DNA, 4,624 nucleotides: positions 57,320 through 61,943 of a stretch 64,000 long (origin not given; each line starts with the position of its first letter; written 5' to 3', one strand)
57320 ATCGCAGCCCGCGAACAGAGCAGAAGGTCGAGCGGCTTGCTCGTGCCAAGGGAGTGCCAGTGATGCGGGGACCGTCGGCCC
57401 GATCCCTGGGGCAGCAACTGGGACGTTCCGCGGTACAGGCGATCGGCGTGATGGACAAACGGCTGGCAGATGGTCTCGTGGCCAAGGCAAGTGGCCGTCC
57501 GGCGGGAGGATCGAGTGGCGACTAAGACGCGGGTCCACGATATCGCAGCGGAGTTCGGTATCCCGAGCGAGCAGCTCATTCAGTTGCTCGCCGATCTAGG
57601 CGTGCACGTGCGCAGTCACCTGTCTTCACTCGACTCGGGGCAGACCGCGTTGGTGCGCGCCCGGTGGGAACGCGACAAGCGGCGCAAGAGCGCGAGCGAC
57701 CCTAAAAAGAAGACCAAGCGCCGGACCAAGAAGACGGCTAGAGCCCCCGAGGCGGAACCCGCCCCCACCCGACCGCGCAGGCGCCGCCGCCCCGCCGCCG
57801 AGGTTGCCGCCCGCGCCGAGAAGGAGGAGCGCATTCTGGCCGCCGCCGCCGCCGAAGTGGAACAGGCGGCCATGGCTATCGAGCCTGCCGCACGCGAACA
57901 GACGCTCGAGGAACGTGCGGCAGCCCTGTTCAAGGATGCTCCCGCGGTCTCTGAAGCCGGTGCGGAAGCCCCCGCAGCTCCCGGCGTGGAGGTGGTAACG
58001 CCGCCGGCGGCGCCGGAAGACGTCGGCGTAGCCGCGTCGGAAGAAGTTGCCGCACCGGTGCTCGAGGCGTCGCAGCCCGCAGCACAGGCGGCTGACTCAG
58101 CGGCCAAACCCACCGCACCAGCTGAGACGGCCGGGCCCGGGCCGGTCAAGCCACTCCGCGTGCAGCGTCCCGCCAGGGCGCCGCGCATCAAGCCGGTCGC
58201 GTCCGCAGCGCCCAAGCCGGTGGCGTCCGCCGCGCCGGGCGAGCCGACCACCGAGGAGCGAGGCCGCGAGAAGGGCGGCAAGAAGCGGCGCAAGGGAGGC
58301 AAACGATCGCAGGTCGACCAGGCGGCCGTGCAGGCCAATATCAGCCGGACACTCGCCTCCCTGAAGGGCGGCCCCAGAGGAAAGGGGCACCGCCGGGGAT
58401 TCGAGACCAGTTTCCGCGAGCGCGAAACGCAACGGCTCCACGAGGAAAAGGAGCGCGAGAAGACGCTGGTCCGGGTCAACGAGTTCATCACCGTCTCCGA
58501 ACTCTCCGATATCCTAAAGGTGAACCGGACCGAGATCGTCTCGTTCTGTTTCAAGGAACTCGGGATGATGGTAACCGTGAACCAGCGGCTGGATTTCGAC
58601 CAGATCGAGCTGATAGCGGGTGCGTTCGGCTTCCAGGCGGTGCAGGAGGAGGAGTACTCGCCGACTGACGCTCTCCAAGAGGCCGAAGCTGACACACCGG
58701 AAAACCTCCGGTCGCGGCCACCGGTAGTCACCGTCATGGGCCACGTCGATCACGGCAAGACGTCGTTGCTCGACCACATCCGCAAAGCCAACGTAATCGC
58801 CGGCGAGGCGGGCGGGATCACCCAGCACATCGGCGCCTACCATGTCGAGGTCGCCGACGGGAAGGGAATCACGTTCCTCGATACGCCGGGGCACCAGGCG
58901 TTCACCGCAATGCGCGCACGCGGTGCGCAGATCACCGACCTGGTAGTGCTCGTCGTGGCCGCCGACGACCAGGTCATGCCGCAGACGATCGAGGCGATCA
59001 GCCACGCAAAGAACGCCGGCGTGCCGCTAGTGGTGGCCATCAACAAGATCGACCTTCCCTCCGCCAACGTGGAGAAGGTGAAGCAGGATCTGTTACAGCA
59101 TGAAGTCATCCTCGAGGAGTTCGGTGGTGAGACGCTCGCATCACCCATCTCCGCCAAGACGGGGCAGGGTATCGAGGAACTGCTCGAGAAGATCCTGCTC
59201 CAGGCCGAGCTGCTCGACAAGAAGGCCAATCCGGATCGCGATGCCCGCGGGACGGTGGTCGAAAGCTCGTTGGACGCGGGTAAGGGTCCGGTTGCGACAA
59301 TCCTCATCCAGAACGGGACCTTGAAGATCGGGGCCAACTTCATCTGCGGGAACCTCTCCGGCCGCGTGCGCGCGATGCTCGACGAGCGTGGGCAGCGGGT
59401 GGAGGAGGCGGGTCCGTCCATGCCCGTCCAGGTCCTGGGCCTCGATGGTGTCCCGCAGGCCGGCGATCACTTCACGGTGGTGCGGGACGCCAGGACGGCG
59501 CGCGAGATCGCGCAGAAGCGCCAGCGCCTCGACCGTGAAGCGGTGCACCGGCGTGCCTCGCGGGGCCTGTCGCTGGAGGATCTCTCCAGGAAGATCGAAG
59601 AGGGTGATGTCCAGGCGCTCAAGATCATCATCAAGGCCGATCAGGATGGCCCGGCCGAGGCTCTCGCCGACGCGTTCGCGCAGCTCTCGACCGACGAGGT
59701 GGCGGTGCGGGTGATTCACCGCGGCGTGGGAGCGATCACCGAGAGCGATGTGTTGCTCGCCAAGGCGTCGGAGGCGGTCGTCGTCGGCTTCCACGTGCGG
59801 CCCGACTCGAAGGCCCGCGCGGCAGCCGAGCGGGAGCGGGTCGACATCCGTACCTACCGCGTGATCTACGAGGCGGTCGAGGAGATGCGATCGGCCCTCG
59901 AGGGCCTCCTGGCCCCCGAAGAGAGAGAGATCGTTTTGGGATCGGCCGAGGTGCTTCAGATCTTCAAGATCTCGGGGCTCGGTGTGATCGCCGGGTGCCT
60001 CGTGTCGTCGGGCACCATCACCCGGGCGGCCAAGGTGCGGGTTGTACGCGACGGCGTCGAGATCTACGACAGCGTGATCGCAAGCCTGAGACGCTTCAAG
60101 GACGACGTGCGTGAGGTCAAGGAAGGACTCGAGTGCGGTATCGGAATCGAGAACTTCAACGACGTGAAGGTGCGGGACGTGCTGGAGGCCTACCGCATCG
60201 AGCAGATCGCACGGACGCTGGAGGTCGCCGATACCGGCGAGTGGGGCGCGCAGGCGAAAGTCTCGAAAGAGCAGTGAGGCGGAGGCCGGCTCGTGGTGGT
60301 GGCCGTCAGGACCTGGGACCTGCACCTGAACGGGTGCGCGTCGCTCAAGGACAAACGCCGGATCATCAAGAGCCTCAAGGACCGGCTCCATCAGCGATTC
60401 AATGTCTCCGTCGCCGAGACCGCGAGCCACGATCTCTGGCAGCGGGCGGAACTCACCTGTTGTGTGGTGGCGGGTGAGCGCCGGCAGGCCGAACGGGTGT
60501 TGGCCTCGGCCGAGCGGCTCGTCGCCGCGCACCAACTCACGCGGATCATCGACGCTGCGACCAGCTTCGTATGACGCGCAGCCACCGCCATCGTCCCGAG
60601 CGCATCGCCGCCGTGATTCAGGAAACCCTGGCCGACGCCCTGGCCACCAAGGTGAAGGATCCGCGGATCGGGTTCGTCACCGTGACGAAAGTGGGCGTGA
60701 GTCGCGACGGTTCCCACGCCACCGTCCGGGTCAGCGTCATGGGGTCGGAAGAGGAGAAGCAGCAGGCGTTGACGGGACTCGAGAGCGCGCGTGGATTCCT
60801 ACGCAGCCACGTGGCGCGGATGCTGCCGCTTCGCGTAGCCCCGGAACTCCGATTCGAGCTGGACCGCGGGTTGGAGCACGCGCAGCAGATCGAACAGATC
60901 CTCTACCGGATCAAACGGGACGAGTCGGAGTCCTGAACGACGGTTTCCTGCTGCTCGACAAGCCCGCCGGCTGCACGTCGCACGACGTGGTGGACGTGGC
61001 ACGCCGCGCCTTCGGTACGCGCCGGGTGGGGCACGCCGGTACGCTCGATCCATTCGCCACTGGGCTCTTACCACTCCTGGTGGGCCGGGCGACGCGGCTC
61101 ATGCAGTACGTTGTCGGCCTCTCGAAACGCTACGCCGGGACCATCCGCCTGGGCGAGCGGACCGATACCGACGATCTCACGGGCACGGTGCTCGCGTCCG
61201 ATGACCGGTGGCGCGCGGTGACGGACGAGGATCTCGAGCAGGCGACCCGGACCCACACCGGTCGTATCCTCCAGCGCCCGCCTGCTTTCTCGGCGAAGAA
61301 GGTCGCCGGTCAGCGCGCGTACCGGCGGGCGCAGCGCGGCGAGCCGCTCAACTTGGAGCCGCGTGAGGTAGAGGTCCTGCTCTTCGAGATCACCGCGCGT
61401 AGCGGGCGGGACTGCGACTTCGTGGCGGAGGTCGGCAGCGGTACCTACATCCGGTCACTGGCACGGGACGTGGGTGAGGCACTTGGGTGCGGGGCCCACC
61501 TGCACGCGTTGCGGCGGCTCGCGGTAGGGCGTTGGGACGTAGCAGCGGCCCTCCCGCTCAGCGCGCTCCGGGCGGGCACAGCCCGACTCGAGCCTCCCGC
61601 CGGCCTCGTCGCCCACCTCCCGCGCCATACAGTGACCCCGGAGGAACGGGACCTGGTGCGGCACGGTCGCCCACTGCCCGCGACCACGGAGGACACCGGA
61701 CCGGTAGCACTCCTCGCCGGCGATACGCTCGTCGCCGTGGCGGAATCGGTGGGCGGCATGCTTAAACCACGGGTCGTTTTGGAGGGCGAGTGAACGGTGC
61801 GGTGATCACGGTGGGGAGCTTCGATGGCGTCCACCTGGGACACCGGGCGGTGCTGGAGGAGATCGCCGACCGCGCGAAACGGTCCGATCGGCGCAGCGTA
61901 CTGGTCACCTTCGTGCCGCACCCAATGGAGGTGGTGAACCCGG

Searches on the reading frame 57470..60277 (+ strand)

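Call 24: search_protein_families(library=pfam, proteins=[window:57470-60277:+], max_evalue=0.0001)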
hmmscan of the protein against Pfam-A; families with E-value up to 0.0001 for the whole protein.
window:57470-60277:+ (935 aa): 9 families
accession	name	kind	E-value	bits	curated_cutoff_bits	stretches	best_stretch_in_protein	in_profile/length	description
PF11987.13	IF-2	-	2.8e-39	134.1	27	1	695-806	5-116/117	Translation-initiation factor 2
PF00009.33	GTP_EFTU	-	1.3e-34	119.8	26.5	1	420-576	6-183/188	Elongation factor Tu GTP binding domain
PF22042.2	EF-G_D2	-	5.7e-31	106.9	27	1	592-671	2-84/84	Elongation factor G domain 2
PF04760.21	IF2_N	-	1.3e-23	83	25.3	2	338-388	2-52/53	Translation initiation factor IF-2, N-terminal region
PF01926.29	MMR_HSR1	-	4.6e-11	43.3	21.9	1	420-526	2-113/113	50S ribosome-binding GTPase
PF03144.31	GTP_EFTU_D2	-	5e-07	30.5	30.3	1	838-898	1-65/73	Elongation factor Tu domain 2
PF02421.24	FeoB_N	-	2.7e-06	27.4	27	1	420-575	3-156/156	Ferrous iron transport protein B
PF03193.22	RsgA_GTPase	-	6.2e-05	23.3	30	0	490-575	24-104/174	RsgA GTPase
PF00025.27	Arf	-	8.2e-05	22.6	22.3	0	422-576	19-171/174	ADP-ribosylation factor family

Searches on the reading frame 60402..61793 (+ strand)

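Call 24: search_protein_families(library=pfam, proteins=[window:60402-61793:+], max_evalue=0.0001)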
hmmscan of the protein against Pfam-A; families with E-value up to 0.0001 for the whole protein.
window:60402-61793:+ (463 aa): 2 families
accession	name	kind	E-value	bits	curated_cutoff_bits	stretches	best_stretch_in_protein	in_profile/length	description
PF01509.24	TruB_N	-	1.4e-45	155.7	27.3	1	201-350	1-149/149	TruB family pseudouridylate synthase (N terminal domain)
PF16198.10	TruB_C_2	-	1.5e-09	38.2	29.3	1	351-391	1-41/66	tRNA pseudouridylate synthase B C-terminal domain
